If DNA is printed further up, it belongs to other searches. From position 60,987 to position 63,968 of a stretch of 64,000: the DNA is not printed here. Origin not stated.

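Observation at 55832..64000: Type VIIb-secretion-style cargo island without visible machinery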

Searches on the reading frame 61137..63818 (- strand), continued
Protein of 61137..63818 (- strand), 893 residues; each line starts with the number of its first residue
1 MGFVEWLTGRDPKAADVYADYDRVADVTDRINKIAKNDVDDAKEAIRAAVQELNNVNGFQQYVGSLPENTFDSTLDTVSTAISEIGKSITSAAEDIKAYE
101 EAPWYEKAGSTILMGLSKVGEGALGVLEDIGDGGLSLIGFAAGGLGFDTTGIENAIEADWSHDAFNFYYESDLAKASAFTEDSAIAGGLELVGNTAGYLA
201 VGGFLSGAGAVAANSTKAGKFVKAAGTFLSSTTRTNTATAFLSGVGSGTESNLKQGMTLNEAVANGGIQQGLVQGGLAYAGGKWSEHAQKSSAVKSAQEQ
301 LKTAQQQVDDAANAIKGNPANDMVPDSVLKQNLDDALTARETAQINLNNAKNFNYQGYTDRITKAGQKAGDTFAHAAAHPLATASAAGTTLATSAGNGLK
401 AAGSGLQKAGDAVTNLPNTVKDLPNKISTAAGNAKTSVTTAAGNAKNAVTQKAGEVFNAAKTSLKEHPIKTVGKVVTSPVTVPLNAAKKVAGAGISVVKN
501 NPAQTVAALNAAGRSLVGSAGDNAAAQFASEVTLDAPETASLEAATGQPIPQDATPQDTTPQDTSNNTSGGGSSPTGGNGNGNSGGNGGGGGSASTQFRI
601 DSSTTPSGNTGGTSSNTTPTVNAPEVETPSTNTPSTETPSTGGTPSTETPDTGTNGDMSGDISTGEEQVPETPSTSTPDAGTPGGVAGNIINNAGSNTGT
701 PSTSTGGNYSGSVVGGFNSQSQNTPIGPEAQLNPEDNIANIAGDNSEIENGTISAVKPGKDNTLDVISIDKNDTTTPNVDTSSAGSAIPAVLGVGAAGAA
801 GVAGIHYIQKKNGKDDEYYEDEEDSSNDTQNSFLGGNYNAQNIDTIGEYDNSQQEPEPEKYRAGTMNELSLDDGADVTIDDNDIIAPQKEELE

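Call 72: search_protein_families(library=pfam, max_evalue=0.01, proteins=[L044:11625-12071:+, L044:12078-13835:+, L044:13774-16182:+, L044:16232-17629:+, L044:17645-18403:+, L044:18405-19634:+, L044:1062-1319:+, L044:2872-6402:+, L044:2017-2502:+, L044:6905-11506:+])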
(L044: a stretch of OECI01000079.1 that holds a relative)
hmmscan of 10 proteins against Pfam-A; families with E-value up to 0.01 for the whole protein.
L044:11625-12071:+ (148 aa): 4 families
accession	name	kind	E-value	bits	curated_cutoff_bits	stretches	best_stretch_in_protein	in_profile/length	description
PF12802.13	MarR_2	-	1.1e-08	35.5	27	1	36-93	6-61/61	MarR family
PF01047.28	MarR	-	2.3e-08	34.2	24.6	1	37-93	4-58/59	MarR family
PF22381.2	Staph_reg_Sar_Rot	-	0.00039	20.9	27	1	38-104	16-80/85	Transcriptional regulator SarA/Rot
PF13545.12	HTH_Crp_2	-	0.0082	16.5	27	0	40-86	2-56/70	Crp-like helix-turn-helix domain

L044:12078-13835:+ (585 aa): 5 families
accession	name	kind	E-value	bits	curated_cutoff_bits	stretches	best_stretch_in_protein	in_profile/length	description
PF00664.28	ABC_membrane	-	1.3e-30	107.5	28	1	17-293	2-274/274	ABC transporter transmembrane region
PF00005.33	ABC_tran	-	5.3e-30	105.2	25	1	354-505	1-136/137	ABC transporter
PF02463.25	SMC_N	-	1.6e-05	24.8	40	1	383-547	99-210/220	RecF/RecN/SMC N terminal domain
PF03193.22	RsgA_GTPase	-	0.00085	19.6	30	1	354-385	97-127/174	RsgA GTPase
PF13555.12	AAA_29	-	0.0034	17.5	27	1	362-381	20-39/61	P-loop containing region of AAA domain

L044:13774-16182:+ (802 aa): 7 families
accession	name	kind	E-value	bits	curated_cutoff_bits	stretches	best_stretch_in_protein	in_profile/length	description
PF00664.28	ABC_membrane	-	1.3e-50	173.1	28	1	273-516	29-274/274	ABC transporter transmembrane region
PF00005.33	ABC_tran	-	2.8e-27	96.4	25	1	580-727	2-137/137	ABC transporter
PF02463.25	SMC_N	-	1.3e-06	28.4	40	1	655-769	109-211/220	RecF/RecN/SMC N terminal domain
PF13401.12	AAA_22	-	0.00053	20.7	27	1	592-727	8-95/130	AAA domain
PF13604.12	AAA_30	-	0.0078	16.4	27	0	592-618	21-47/191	AAA domain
PF03193.22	RsgA_GTPase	-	0.0079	16.5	30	0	576-621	94-138/174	RsgA GTPase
PF00004.35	AAA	-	0.0089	16.9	21.2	0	593-641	2-52/131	ATPase family associated with various cellular activities (AAA)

L044:16232-17629:+ (465 aa): 13 families
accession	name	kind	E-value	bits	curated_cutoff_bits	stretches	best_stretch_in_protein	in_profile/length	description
PF07992.20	Pyr_redox_2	-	5.3e-13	49.5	26.1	1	3-209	1-108/291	Pyridine nucleotide-disulphide oxidoreductase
PF21688.3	FAD-depend_C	-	1.3e-12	48.7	27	1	263-413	41-195/197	FAD-dependent protein, C-terminal domain-like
PF03486.20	HI0933_like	-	1.2e-09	38.4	50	1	4-96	2-91/244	HI0933-like protein Rossmann domain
PF01266.30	DAO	-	5.5e-09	36.4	27.9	1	4-37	1-32/353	FAD dependent oxidoreductase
PF13738.12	Pyr_redox_3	-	1.2e-08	35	30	1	6-40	1-34/305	Pyridine nucleotide-disulphide oxidoreductase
PF01946.23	Thi4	-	4.5e-08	33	26.2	1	2-35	17-49/235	Thi4 family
PF05834.18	Lycopene_cycl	-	1.1e-05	25.2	23.4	1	4-39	1-36/380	Lycopene cyclase protein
PF13450.12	NAD_binding_8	-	1.3e-05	25.9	21.9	1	7-36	1-28/68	NAD(P)-binding Rossmann-like domain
PF00890.30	FAD_binding_2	-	3.3e-05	23.7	20.4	1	4-36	1-31/414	FAD binding domain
PF01134.28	GIDA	-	5e-05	23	22.1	0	4-44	1-40/391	Glucose inhibited division protein A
PF13454.12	NAD_binding_9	-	0.00057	20.3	21.8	0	6-43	1-40/155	FAD-NAD(P)-binding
PF01494.25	FAD_binding_3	-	0.0017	18.1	22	0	2-23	1-22/349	FAD binding domain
PF00070.33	Pyr_redox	-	0.0075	17.2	22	0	5-24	2-21/82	Pyridine nucleotide-disulphide oxidoreductase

L044:17645-18403:+ (252 aa): 9 families
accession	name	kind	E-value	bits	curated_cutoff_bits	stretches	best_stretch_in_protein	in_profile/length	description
PF00106.31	adh_short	-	6.3e-45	153.5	26.6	1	19-207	1-191/195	short chain dehydrogenase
PF13561.12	adh_short_C2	-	8.8e-39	133.9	27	1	25-240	1-220/236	Enoyl-(Acyl carrier protein) reductase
PF08659.16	KR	-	4.8e-13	49.8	22.6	1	22-182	4-164/180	KR domain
PF23441.1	SDR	-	3e-11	43.7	27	1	20-243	9-245/258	SDR-like rossmann domain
PF02719.21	Polysacc_synt_2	-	2.9e-07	30.4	20.2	1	22-162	2-137/293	Polysaccharide biosynthesis protein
PF01370.27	Epimerase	-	2.2e-05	24.5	20.9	1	22-155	2-117/240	NAD dependent epimerase/dehydratase family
PF09547.16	SpoIVA_ATPase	-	0.0027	17.5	26.6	1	36-95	174-236/237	Stage IV sporulation protein A, ATPase domain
PF04321.23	RmlD_sub_bind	-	0.0074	15.8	27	0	23-142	5-92/287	RmlD substrate binding domain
PF03807.23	F420_oxidored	-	0.0077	17.2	21.6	0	30-69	10-46/94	NADP oxidoreductase coenzyme F420-dependent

L044:18405-19634:+ (409 aa): 3 families
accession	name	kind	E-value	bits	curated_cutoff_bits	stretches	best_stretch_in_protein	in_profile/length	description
PF06838.17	Met_gamma_lyase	-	4.9e-173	575.8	24.2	1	6-407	2-404/405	Methionine gamma-lyase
PF01053.26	Cys_Met_Meta_PP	-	1.9e-09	37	27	1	41-230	31-202/381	Cys/Met metabolism PLP-dependent enzyme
PF00464.25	SHMT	-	0.00022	20.5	27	1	8-191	11-199/399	Serine hydroxymethyltransferase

L044:1062-1319:+ (85 aa): 0 families

L044:2872-6402:+ (1176 aa): 0 families

L044:2017-2502:+ (161 aa): 1 family
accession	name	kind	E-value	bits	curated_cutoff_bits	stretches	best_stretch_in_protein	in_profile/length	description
PF02050.21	FliJ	-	0.0082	16.8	28.4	1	93-158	6-76/123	Flagellar FliJ protein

L044:6905-11506:+ (1533 aa): 3 families
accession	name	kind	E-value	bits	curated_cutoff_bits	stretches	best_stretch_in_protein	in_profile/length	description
PF01580.24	FtsK_SpoIIIE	-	3e-39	135.2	24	2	687-874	19-220/221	FtsK/SpoIIIE family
PF00498.31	FHA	-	0.00033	21.5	20.7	1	113-170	1-64/67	FHA domain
PF13555.12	AAA_29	-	0.00087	19.4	27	0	1049-1074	16-41/61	P-loop containing region of AAA domain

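Call 73: search_protein_families(library=ncbifam, max_evalue=0.01, proteins=[L042:4365-8984:+, L042:8968-9228:+, L042:9495-11027:+, L042:11079-12272:+, L042:12329-12907:+, L042:13006-13551:+, L042:13560-14165:+, L042:3785-4342:+, L042:349-1644:+, L031:3-1514:+])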
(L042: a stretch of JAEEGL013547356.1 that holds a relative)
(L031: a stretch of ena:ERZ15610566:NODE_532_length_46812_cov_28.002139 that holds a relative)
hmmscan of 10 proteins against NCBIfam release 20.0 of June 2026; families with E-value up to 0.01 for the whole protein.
L042:4365-8984:+ (1539 aa): 7 families
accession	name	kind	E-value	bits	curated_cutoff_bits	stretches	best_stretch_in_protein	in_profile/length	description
TIGR03928.1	T7_EssCb_Firm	equivalog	4.6e-294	978.6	778.4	1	234-1528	6-1293/1296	type VII secretion protein EssC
TIGR03924.1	T7SS_EccC_a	equivalog_domain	1.1e-110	371.3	509.15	2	305-940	51-662/673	type VII secretion protein EccCa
TIGR03925.1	T7SS_EccC_b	equivalog_domain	2.7e-68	230.7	346.55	2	1009-1353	11-368/564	type VII secretion protein EccCb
NF007615.0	PRK10263.1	equivalog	1.7e-18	65.8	1566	1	717-928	1007-1228/1355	DNA translocase FtsK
NF040937.1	HerA_Thermprot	equivalog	1.2e-07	30.6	800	0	1166-1248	343-426/487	DNA double-strand break repair helicase HerA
NF041214.1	plasmid_TraB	equivalog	0.0017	16.9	800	0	1045-1224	220-395/639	plasmid transfer protein TraB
NF042943.1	HerA_antiphage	equivalog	0.0021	16.7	800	0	722-783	158-215/566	anti-phage-associated helicase HerA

L042:8968-9228:+ (86 aa): 0 families

L042:9495-11027:+ (510 aa): 23 families
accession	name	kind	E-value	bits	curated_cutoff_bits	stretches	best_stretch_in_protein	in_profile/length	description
NF008900.0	PRK12267.1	equivalog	5e-240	798.4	598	1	2-509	2-512/648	methionine--tRNA ligase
TIGR00398.1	metG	equivalog_domain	3.6e-172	573.8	336.35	2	157-508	180-530/530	methionine--tRNA ligase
NF008860.0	PRK11893.2-2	equivalog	3.4e-108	363.1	761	3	245-474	318-545/583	methionine--tRNA ligase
NF001100.0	PRK00133.1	equivalog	6.9e-107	358.6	587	2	158-510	187-534/676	methionine--tRNA ligase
TIGR00422.1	valS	equivalog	7.2e-44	150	612.1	2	221-482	447-705/863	valine--tRNA ligase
NF009687.0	PRK13208.1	equivalog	6.5e-41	140.4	738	2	3-138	37-187/801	valine--tRNA ligase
TIGR00392.1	ileS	equivalog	1.9e-36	125.6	621.4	2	222-480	533-793/861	isoleucine--tRNA ligase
TIGR00396.1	leuS_bact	equivalog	2e-36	125.5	548.4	2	2-178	27-206/843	leucine--tRNA ligase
NF004349.1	PRK05729.1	equivalog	3.9e-34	118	704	2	221-485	437-692/860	valine--tRNA ligase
NF008957.0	PRK12300.1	subfamily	3.3e-26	91.5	677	2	3-52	31-80/946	leucine--tRNA ligase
NF008859.0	PRK11893.2-1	equivalog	4.5e-22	78.7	553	2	5-136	3-136/498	methionine--tRNA ligase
TIGR00395.1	leuS_arch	equivalog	2.6e-20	72.1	648.5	2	240-477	559-777/938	leucine--tRNA ligase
NF000540.1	alt_ValS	exception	3.2e-20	71.7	900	2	232-480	507-747/827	valine--tRNA ligase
TIGR00435.1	cysS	equivalog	7e-20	71.5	340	2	256-428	221-382/466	cysteine--tRNA ligase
NF011492.0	PRK14900.1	equivalog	2.6e-18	65.3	1783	2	220-479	452-710/1044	valine--tRNA ligase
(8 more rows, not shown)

L042:11079-12272:+ (397 aa): 1 family
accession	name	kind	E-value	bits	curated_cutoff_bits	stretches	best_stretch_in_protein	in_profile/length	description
TIGR00374.1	TIGR00374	subfamily_domain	0.0063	16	43.2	0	6-50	140-184/323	flippase-like domain-containing protein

L042:12329-12907:+ (192 aa): 0 families

L042:13006-13551:+ (181 aa): 0 families

L042:13560-14165:+ (201 aa): 2 families
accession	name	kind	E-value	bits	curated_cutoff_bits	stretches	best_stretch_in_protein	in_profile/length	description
TIGR02228.1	sigpep_I_arch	equivalog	4.3e-25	88.4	51.85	1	16-182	3-156/158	signal peptidase I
NF046067.1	SigPepSipWBacil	equivalog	4.6e-25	88.3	190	1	18-196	2-177/189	signal peptidase I SipW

L042:3785-4342:+ (185 aa): 0 families

L042:349-1644:+ (431 aa): 1 family
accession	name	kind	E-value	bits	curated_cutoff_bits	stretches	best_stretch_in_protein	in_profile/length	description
NF007897.0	PRK10602.1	equivalog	5.8e-07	28.8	157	1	231-299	87-150/237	murein tripeptide amidase MpaA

L031:3-1514:+ (504 aa): 3 families
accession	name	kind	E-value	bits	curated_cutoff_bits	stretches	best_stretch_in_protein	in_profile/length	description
TIGR03928.1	T7_EssCb_Firm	equivalog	3e-65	220.6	778.4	1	8-386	785-1173/1296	type VII secretion protein EssC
TIGR03925.1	T7SS_EccC_b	equivalog_domain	8.3e-36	123.4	346.55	1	9-317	51-367/564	type VII secretion protein EccCb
TIGR03924.1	T7SS_EccC_a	equivalog_domain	1.9e-15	56.7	509.15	1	37-239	454-667/673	type VII secretion protein EccCa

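Call 79: search_protein_families(library=phrogs, max_evalue=0.001, proteins=[window:61137-63818:-, L001:5585-5860:+])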
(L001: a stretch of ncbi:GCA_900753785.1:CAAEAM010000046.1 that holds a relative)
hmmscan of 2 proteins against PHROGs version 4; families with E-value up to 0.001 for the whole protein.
window:61137-63818:- (893 aa): 0 families

L001:5585-5860:+ (91 aa): 0 families

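Call 80: fold_search(model_id=the predicted structure, library=pdb)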
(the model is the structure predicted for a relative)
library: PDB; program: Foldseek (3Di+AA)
matches with E <= 10: 61; with E <= 0.001: 0
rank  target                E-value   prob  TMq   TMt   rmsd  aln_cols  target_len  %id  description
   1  7pi6_A                1.6e+00  0.09  0.11  0.15  24.2       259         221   11  Trypanosoma brucei ISG65 bound to human complement C3d (released 2022-07-27)
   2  8f7n                  1.8e+00  0.13  0.18  0.17  40.5       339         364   13  Crystal structure of chemoreceptor McpZ ligand sensing domain (released 2023-07-05)
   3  9a69_B                2.1e+00  0.07  0.13  0.07  55.1       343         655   17  Integrative model of MCPB-MCPC by crosslinking MS and deep learning (released 2024-09-18)
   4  7dty_R                2.5e+00  0.06  0.14  0.14  17.9       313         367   10  Structural basis of ligand selectivity conferred by the human glucose-dependent insulinotropic polypeptide receptor (released 2021-08-04)
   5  2ch7_B                3.0e+00  0.05  0.12  0.13  57.3       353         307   14  Crystal structure of the cytoplasmic domain of a bacterial chemoreceptor from Thermotoga maritima (released 2006-04-18)
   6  5och_D                3.4e+00  0.11  0.17  0.12  23.3       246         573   12  The crystal structure of human ABCB8 in an outward-facing state (released 2018-07-25)
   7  7efo_G                3.6e+00  0.05  0.09  0.14  24.7       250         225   10  LptB2FG-LPS from Klebsiella pneumoniae in nanodiscs (released 2022-03-02)
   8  5och_F                3.9e+00  0.10  0.18  0.12  23.2       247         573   12  The crystal structure of human ABCB8 in an outward-facing state (released 2018-07-25)
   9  7pi6_C                3.9e+00  0.05  0.11  0.16  22.8       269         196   10  Trypanosoma brucei ISG65 bound to human complement C3d (released 2022-07-27)
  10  4h8s_C                4.2e+00  0.06  0.11  0.10  24.0       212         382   15  Crystal structure of human APPL2BARPH domain (released 2012-10-17)
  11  2efk                  4.6e+00  0.03  0.10  0.13  35.7       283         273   10  Crystal structure of the EFC domain of Cdc42-interacting protein 4 (released 2007-05-29)
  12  6xns_B                4.8e+00  0.05  0.15  0.15  21.8       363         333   11  C3_crown-05 (released 2020-12-23)
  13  7v5d_A                5.3e+00  0.08  0.20  0.14  24.2       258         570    9  Cryo-EM structure of the mouse ABCB9 (PG-bound) (released 2022-10-19)
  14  6m3p_A                5.3e+00  0.06  0.15  0.17  29.8       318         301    9  Crystal structure of AnkG/beta2-spectrin complex (released 2020-05-13)
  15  8t4j_A                5.3e+00  0.04  0.12  0.09  18.9       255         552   16  Transporter associated with antigen processing (TAP) bound to the 14-mer peptide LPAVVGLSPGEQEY (released 2024-06-19)
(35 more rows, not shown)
